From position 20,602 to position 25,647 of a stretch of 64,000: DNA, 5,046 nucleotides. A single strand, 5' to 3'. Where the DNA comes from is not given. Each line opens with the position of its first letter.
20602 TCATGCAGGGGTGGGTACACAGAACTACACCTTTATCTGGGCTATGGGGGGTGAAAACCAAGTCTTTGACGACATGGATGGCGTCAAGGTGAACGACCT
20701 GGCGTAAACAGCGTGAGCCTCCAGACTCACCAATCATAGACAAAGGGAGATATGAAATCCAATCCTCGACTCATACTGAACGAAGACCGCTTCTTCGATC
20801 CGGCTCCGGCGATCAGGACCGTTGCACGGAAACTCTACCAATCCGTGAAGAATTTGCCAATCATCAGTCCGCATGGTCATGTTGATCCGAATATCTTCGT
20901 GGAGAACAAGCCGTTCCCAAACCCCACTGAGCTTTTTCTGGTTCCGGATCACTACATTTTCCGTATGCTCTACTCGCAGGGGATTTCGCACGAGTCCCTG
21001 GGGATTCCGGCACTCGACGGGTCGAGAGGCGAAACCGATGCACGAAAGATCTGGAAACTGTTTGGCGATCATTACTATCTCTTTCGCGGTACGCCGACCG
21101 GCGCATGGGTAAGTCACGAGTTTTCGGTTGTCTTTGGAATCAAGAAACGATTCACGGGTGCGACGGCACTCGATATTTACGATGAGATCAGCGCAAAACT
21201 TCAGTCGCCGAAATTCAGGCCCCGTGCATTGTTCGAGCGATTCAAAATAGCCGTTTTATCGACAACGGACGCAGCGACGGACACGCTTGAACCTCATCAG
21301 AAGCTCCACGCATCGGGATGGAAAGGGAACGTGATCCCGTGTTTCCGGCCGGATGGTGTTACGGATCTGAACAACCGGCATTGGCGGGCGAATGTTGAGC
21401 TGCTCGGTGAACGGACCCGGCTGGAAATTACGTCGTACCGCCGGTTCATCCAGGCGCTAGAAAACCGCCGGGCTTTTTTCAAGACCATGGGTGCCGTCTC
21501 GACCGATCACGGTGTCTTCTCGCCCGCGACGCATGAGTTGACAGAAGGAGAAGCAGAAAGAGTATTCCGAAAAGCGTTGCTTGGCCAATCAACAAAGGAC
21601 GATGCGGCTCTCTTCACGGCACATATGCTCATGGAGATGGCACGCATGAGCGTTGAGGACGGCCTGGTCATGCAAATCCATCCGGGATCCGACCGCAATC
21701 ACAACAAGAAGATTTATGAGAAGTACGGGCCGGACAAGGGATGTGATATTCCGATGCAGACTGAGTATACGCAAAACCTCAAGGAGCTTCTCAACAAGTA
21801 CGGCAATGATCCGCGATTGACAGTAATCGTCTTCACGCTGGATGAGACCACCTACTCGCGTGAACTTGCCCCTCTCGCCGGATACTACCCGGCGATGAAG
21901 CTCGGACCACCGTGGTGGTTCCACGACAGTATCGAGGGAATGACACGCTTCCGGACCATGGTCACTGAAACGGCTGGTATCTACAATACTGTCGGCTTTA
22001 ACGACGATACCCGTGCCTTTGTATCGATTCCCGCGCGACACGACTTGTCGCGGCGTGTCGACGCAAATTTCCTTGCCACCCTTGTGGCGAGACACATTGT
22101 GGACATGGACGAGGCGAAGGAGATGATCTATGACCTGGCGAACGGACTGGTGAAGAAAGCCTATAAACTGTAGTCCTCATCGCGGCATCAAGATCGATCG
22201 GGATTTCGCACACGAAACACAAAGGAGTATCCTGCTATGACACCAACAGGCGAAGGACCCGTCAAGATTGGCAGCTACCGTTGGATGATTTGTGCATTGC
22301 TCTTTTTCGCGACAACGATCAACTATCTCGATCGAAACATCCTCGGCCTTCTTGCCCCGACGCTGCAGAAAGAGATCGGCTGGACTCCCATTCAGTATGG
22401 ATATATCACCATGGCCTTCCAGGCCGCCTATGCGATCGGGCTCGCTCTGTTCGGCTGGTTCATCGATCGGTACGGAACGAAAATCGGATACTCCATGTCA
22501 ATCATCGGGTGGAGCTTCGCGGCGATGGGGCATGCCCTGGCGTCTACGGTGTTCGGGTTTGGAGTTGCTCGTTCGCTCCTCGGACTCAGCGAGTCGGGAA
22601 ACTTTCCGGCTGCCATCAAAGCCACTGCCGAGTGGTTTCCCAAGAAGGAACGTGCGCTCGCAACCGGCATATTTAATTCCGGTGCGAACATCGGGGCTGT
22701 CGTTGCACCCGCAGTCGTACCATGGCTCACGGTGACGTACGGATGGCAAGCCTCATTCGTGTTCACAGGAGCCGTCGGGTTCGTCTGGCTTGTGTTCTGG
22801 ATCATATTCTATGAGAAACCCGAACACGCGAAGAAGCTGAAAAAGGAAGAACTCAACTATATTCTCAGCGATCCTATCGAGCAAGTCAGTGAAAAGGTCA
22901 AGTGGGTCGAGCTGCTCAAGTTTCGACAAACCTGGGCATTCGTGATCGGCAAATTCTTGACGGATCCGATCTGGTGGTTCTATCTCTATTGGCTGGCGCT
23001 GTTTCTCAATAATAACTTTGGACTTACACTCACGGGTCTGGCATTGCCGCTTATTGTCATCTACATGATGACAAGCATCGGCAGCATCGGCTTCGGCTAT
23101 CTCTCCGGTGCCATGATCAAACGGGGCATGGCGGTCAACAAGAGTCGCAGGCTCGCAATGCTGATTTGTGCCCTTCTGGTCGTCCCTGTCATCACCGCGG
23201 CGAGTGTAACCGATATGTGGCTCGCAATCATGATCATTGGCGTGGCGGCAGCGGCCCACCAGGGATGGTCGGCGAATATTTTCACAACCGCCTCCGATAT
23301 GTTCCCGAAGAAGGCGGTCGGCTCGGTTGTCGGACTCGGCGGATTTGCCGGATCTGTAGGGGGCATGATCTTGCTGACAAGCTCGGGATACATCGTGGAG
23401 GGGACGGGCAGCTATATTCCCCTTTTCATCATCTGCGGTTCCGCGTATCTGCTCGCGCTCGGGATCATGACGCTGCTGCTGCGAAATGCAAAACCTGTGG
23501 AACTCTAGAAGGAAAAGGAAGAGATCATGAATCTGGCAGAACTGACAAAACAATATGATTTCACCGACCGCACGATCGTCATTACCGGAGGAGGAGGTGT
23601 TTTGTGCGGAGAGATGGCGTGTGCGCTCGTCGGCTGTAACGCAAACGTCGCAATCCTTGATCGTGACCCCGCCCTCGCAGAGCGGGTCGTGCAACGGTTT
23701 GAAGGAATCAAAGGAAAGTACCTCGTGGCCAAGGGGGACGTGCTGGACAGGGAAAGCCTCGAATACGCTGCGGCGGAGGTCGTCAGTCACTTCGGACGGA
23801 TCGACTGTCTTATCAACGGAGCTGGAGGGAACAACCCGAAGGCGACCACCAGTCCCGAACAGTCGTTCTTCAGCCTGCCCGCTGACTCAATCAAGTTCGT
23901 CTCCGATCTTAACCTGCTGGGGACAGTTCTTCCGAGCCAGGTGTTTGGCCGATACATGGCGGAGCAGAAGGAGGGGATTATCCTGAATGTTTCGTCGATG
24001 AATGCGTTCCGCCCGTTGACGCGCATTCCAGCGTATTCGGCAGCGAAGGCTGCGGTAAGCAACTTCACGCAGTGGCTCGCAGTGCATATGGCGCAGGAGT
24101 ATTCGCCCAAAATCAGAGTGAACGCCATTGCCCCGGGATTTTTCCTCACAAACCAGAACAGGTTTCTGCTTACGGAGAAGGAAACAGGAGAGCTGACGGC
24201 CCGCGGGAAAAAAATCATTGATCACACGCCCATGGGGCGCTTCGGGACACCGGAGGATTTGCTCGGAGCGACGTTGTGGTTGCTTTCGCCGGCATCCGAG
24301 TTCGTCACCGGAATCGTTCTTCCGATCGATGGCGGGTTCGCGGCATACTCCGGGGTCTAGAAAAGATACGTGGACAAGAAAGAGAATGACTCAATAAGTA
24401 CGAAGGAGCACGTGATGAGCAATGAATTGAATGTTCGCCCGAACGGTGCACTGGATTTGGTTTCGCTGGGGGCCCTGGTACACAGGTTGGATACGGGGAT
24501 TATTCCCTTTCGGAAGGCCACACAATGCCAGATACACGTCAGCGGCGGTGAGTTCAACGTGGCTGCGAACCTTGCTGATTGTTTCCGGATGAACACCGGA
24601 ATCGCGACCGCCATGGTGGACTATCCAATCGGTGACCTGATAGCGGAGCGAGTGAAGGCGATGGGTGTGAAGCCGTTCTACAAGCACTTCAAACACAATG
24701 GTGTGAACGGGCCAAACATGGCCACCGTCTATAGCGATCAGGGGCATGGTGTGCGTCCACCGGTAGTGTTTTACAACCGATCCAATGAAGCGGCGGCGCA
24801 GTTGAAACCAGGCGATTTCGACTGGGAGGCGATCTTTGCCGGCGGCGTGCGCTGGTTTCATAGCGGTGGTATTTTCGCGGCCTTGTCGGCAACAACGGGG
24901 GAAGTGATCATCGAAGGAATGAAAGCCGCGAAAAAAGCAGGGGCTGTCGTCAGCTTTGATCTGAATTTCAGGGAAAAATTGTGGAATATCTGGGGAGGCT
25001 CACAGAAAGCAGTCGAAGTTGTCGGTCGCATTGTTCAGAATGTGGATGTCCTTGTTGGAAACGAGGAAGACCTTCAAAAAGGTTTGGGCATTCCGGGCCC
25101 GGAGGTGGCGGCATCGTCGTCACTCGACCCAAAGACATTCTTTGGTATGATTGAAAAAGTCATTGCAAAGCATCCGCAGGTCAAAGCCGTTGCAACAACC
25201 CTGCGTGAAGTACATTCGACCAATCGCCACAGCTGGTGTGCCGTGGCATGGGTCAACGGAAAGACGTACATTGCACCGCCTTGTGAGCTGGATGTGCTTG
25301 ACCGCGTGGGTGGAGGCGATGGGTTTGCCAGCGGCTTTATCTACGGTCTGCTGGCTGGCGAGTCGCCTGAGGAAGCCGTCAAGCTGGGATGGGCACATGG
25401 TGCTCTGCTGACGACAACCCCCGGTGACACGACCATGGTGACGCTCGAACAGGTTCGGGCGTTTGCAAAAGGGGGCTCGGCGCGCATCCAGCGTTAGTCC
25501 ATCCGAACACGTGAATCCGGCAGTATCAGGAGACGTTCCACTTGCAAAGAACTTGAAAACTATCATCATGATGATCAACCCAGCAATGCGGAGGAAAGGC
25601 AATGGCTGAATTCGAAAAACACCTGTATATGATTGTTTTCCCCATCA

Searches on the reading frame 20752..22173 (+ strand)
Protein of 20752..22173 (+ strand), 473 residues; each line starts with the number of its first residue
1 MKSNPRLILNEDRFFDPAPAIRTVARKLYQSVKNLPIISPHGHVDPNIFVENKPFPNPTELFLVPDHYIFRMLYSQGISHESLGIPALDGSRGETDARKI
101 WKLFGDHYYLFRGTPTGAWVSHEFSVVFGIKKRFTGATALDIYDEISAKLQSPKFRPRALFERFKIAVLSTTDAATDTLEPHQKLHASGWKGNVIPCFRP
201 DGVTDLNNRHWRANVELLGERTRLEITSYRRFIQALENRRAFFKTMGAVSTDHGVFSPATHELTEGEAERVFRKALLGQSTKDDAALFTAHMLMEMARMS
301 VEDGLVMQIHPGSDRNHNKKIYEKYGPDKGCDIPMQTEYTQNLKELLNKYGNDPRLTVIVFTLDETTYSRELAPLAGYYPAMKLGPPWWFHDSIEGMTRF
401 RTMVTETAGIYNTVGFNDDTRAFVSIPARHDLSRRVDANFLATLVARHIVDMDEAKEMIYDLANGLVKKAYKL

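Call 4: search_protein_families(library=pfam, proteins=[window:20752-22173:+])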
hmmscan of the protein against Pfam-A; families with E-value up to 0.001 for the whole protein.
window:20752-22173:+ (473 aa): 1 family
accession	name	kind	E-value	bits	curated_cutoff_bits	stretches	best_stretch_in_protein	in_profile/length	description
PF02614.20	UxaC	-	1.2e-85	288.5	25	1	23-462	14-455/464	Glucuronate isomerase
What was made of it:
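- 20752..22173 (+): UxaC, uronate isomerase (galacturonate to tagaturonate, glucuronate to fructuronate). Pfam UxaC (call 4).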

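Call 5: search_protein_families(library=ncbifam, proteins=[window:20752-22173:+])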
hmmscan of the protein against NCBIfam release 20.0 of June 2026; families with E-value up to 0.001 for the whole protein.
window:20752-22173:+ (473 aa): 1 family
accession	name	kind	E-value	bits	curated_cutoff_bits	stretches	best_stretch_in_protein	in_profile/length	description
NF002794.0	PRK02925.1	equivalog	1.6e-164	548.3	387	1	9-473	5-459/459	glucuronate isomerase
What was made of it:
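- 20752..22173 (+): NF002794 548 bits, cut-off 387 (call 5).
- On T. maritima-type hexuronate to PPP pathway (uxaC, uxaE, uxaD, gntE, gntK, gnd): All five are present on one strand between 20752 and 36427 (calls 4, 5).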

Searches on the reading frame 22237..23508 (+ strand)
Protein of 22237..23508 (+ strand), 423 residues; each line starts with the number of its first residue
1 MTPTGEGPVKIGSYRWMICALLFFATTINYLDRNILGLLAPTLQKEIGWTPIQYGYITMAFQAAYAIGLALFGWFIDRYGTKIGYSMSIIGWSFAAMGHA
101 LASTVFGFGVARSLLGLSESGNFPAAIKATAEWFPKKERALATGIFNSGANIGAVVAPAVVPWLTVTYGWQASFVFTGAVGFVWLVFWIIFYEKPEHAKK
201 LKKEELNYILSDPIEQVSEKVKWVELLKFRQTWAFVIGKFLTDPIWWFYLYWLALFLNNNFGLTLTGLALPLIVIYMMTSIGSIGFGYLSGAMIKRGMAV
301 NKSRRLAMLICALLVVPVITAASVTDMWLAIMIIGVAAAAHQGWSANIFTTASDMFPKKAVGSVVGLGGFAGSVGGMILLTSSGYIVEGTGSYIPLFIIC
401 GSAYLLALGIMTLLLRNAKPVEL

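Call 4: search_protein_families(library=pfam, proteins=[window:22237-23508:+])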
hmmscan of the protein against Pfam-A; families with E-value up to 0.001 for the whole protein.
window:22237-23508:+ (423 aa): 1 family
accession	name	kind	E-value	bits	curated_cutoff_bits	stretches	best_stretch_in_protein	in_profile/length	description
PF07690.21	MFS_1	-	3.1e-64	217.5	33.4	2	22-378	1-345/347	Major Facilitator Superfamily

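Call 5: search_protein_families(library=ncbifam, proteins=[window:22237-23508:+])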
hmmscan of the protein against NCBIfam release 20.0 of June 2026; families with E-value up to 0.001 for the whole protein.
window:22237-23508:+ (423 aa): 26 families (the best 25 are shown)
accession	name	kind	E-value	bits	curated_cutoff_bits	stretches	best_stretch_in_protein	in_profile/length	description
TIGR00893.1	2A0114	subfamily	1.7e-77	261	395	1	25-414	2-396/399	D-galactonate transporter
TIGR00881.1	2A0104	subfamily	9.5e-45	153.2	407.75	1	23-391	1-374/379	phosphoglycerate transporter protein PgtP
TIGR00895.1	2A0115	subfamily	4.6e-27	95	418.55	1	11-379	11-390/398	aromatic acid/H+ symport family MFS transporter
TIGR00894.1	2A0114euk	subfamily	9e-27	93.7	626.45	1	45-388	69-421/465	Na(+)-dependent inorganic phosphate cotransporter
NF049980.1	SfMCT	equivalog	4.6e-16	58.5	320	1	41-401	26-376/378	L-lactate MFS transporter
NF008586.0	PRK11551.1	equivalog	1.2e-15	57.5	410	1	19-396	17-378/406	3-(3-hydroxy-phenyl)propionate transporter MhpT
TIGR00886.1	2A0108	subfamily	2.9e-13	49.7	311.7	1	34-236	18-231/368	NarK family nitrate/nitrite MFS transporter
NF003024.0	PRK03893.1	subfamily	3.1e-13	49.4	604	1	27-188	31-190/497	sialate:H+ symport family MFS transporter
NF008963.0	PRK12307.1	equivalog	3.5e-13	49.5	637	1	44-402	45-396/426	MFS transporter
TIGR00711.1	efflux_EmrB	subfamily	8.4e-13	47.9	230.2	1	21-210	6-195/485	DHA2 family efflux MFS transporter permease subunit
TIGR00890.1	2A0111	subfamily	8.6e-13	48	374.85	1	15-408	1-375/377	oxalate/formate antiport family MFS transporter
NF053517.1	HbztTptrPcaK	equivalog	2.8e-12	46.4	770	1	11-226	13-230/437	4-hydroxybenzoate transporter PcaK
TIGR00880.1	2_A_01_02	superfamily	4.1e-12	46.4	131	1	63-191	5-137/141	multidrug resistance protein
TIGR00891.1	2A0112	subfamily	3.5e-11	42.8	552.9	1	16-196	11-192/405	sialate:H+ symport family MFS transporter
NF007107.1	PRK09556.1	equivalog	9.1e-10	38.1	497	1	22-388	35-412/469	hexose-6-phosphate:phosphate antiporter UhpT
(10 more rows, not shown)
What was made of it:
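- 22237..23508 (+): MFS transporter, ExuT-like. It belongs to the sugar-acid transporter subfamily, but its substrate was not tested. TIGR00893 261 bits, below the cut-off (calls 4, 5).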

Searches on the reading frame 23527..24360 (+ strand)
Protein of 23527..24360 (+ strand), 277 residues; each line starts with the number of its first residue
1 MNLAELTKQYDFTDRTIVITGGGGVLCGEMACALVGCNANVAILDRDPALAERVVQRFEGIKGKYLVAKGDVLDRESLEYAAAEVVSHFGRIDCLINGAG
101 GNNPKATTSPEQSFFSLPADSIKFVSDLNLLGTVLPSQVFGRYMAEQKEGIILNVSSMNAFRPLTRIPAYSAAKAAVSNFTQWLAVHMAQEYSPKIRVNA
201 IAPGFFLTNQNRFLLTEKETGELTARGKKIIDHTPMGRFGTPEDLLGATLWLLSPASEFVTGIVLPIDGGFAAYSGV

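Call 4: search_protein_families(library=pfam, proteins=[window:23527-24360:+])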
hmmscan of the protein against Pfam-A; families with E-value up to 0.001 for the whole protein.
window:23527-24360:+ (277 aa): 2 families
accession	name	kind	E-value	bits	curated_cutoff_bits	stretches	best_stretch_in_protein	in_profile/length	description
PF13561.12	adh_short_C2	-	7.3e-41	140.7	27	1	29-271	11-235/236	Enoyl-(Acyl carrier protein) reductase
PF00106.31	adh_short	-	2.3e-40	138.6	26.6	1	16-212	2-188/195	short chain dehydrogenase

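Call 5: search_protein_families(library=ncbifam, proteins=[window:23527-24360:+])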
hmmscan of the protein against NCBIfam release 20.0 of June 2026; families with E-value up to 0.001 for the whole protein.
window:23527-24360:+ (277 aa): 215 families (the best 25 are shown)
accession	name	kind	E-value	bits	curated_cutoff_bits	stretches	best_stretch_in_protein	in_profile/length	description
NF006132.0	PRK08277.1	subfamily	9.7e-111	369.6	281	1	6-277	2-280/280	D-mannonate oxidoreductase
NF005559.1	PRK07231.1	subfamily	1.4e-49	168.8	215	1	12-271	2-247/249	glucose 1-dehydrogenase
NF006070.0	PRK08213.1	subfamily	2.5e-46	158.3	279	1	5-273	3-258/259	gluconate 5-dehydrogenase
NF004791.0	PRK06138.1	equivalog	3.1e-40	138.1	312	1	12-273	3-251/252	SDR family oxidoreductase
NF009466.0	PRK12826.1-2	subfamily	5.1e-39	134.2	222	1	14-272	3-245/248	3-oxoacyl-ACP reductase FabG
NF005893.0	PRK07856.1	equivalog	2.1e-38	132.1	255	1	8-270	3-240/255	SDR family oxidoreductase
NF005853.0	PRK07774.1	equivalog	2.6e-38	131.9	303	1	11-272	3-247/250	SDR family oxidoreductase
NF004778.0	PRK06124.1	equivalog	1.1e-37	129.8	303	1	6-272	3-253/256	SDR family oxidoreductase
NF004773.0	PRK06113.1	equivalog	2.1e-37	128.9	367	1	10-270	7-249/255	7-alpha-hydroxysteroid dehydrogenase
NF005390.0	PRK06935.1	equivalog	8.9e-37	126.8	369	1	7-272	8-256/258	2-dehydro-3-deoxy-D-gluconate 5-dehydrogenase KduD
NF004198.0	PRK05653.1-3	equivalog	7.1e-36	123.9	296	1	13-271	6-246/248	3-oxoacyl-ACP reductase FabG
NF005752.0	PRK07576.1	subfamily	7.3e-36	123.8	321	1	8-273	3-252/271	SDR family oxidoreductase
NF004774.0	PRK06114.1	equivalog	1.3e-35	123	360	1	8-273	10-261/262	SDR family oxidoreductase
TIGR01832.1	kduD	equivalog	1.8e-35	122.6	338.85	1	12-273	3-247/248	2-dehydro-3-deoxy-D-gluconate 5-dehydrogenase KduD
NF052558.1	MBtsdlDhBudC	equivalog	1.9e-35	122.7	270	1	12-276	1-246/250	meso-2,3-butanediol dehydrogenase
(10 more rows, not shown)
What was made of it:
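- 23527..24360 (+): SDR-type fructuronate reductase / D-mannonate oxidoreductase (UxuB function, UxaD type). NF006132 'D-mannonate oxidoreductase' 370 bits, cut-off 281 (call 5).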

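Call 63: search_solved_structures(query=window:23527-24360:+, max_evalue=1e-30)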
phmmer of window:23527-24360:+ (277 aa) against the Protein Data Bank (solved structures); distinct sequences matched with E-value up to 1e-30: 1.
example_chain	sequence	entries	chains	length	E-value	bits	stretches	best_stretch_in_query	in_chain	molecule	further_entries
4wuv_A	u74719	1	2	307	4.8e-74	252.4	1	8-277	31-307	2-hydroxycyclohexanecarboxyl-CoA dehydrogenase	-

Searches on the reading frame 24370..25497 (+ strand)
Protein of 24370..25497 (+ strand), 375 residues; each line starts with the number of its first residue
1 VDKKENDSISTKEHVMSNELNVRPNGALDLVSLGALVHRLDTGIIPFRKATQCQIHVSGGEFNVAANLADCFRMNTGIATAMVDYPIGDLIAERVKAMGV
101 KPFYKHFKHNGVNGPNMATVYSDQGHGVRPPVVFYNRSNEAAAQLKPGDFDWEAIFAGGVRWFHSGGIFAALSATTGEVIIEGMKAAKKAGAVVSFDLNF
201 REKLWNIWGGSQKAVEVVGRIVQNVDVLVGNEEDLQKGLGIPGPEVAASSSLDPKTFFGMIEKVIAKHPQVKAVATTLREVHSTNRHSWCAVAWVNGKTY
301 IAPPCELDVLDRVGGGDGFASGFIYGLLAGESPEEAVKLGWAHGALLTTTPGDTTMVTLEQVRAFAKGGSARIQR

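Call 4: search_protein_families(library=pfam, proteins=[window:24370-25497:+])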
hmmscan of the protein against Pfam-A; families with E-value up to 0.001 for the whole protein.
window:24370-25497:+ (375 aa): 1 family
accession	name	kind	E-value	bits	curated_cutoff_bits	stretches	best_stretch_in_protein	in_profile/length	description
PF00294.29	PfkB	-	6.9e-20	72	25.8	1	52-356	30-298/302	pfkB family carbohydrate kinase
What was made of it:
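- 24370..25497 (+): Kin1, the PfkB kinase of the LarAH18-associated clade b. It is the probable hexonate (mannonate or gluconate) 6-kinase of the module. The true start is probably M16 at 24415. Pfam PfkB (call 4).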

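Call 5: search_protein_families(library=ncbifam, proteins=[window:24370-25497:+])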
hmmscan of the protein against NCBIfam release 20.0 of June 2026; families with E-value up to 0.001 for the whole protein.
window:24370-25497:+ (375 aa): 15 families
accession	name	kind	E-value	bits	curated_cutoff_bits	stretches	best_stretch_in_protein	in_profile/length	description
NF041633.1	trifunc_aldol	exception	6.7e-75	252.6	700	1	11-375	225-580/580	KHG/KDPG aldolase/sugar kinase fusion protein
NF041332.1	KDG_KDGal_kin_Halo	equivalog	4.9e-37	128.1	440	2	29-282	3-244/320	bifunctional 2-dehydro-3-deoxygluconokinase/2-dehydro-3-deoxygalactonokinase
TIGR04382.1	myo_inos_iolC_N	equivalog_domain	6.4e-27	94.6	300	1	46-365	22-308/309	5-dehydro-2-deoxygluconokinase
NF040938.1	KDG_KDGal_kin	equivalog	7.2e-21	74.6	400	1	45-358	17-294/305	bifunctional 2-dehydro-3-deoxygluconokinase/2-dehydro-3-deoxygalactonokinase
NF006957.1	PRK09434.1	equivalog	3.3e-09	36.7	450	1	162-235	121-190/302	fructokinase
NF052444.1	DhDoxglucKinKdgK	equivalog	3.5e-08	33.2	400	1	163-342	130-284/303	2-dehydro-3-deoxygluconokinase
NF049991.1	TagKinase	equivalog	5.7e-08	31.9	420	1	76-354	58-302/321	tagatose kinase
NF053626.1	RibKinHalex1628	equivalog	8.5e-08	32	330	1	298-366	221-291/293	ATP-dependent ribose-1-phosphate kinase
TIGR03168.1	1-PFK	subfamily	1.2e-07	30.9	216.4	1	296-365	230-298/305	hexose kinase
TIGR03828.1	pfkB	equivalog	1.8e-07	30.5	292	1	296-365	230-298/305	1-phosphofructokinase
NF041320.1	pfkB_Halo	equivalog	3.2e-07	30.1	400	1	291-364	220-292/302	1-phosphofructokinase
NF041134.1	R1P_kin_Thcocales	equivalog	9.3e-07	28.5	500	1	307-367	222-283/291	ADP-dependent ribose-1-phosphate kinase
NF007068.0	PRK09513.1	equivalog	1.4e-06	27.8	432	1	293-347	230-285/312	1-phosphofructokinase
NF007321.0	PRK09813.1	equivalog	3.9e-06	26.5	247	1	291-345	198-252/261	fructoselysine 6-kinase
NF047869.1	myo_kin_aldol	exception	4.2e-06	25.4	600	1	299-349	263-313/586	bifunctional 5-dehydro-2-deoxygluconokinase/5-dehydro-2-deoxyphosphogluconate aldolase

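Call 36: search_solved_structures(query=window:24370-25497:+, max_evalue=1e-8)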
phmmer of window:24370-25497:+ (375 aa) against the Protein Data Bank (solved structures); distinct sequences matched with E-value up to 1e-8: 7.
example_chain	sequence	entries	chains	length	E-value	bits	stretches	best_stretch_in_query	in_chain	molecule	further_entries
2afb_A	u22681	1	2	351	2e-46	161.7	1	53-374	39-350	2-keto-3-deoxygluconate kinase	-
4gm6_A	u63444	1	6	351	5.4e-32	114.2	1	29-370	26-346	PfkB family carbohydrate kinase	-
3ktn_A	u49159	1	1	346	3.7e-21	78.6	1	47-363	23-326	Carbohydrate kinase, pfkB family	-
1v19_A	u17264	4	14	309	7e-21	77.6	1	52-237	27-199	2-KETO-3-DEOXYGLUCONATE KINASE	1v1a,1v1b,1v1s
4du5_A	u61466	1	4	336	6.3e-14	54.8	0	26-206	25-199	PfkB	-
2v78_A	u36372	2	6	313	3.3e-11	45.8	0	29-247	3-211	FRUCTOKINASE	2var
1wye_A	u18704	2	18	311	6.4e-09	38.3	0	31-252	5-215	2-keto-3-deoxygluconate kinase | hypothetical fructokinase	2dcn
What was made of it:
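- On KDG kinase (KdgK), considered for Kin1 at 24370-25497: It scores 162 bits to 2AFB (call 36).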
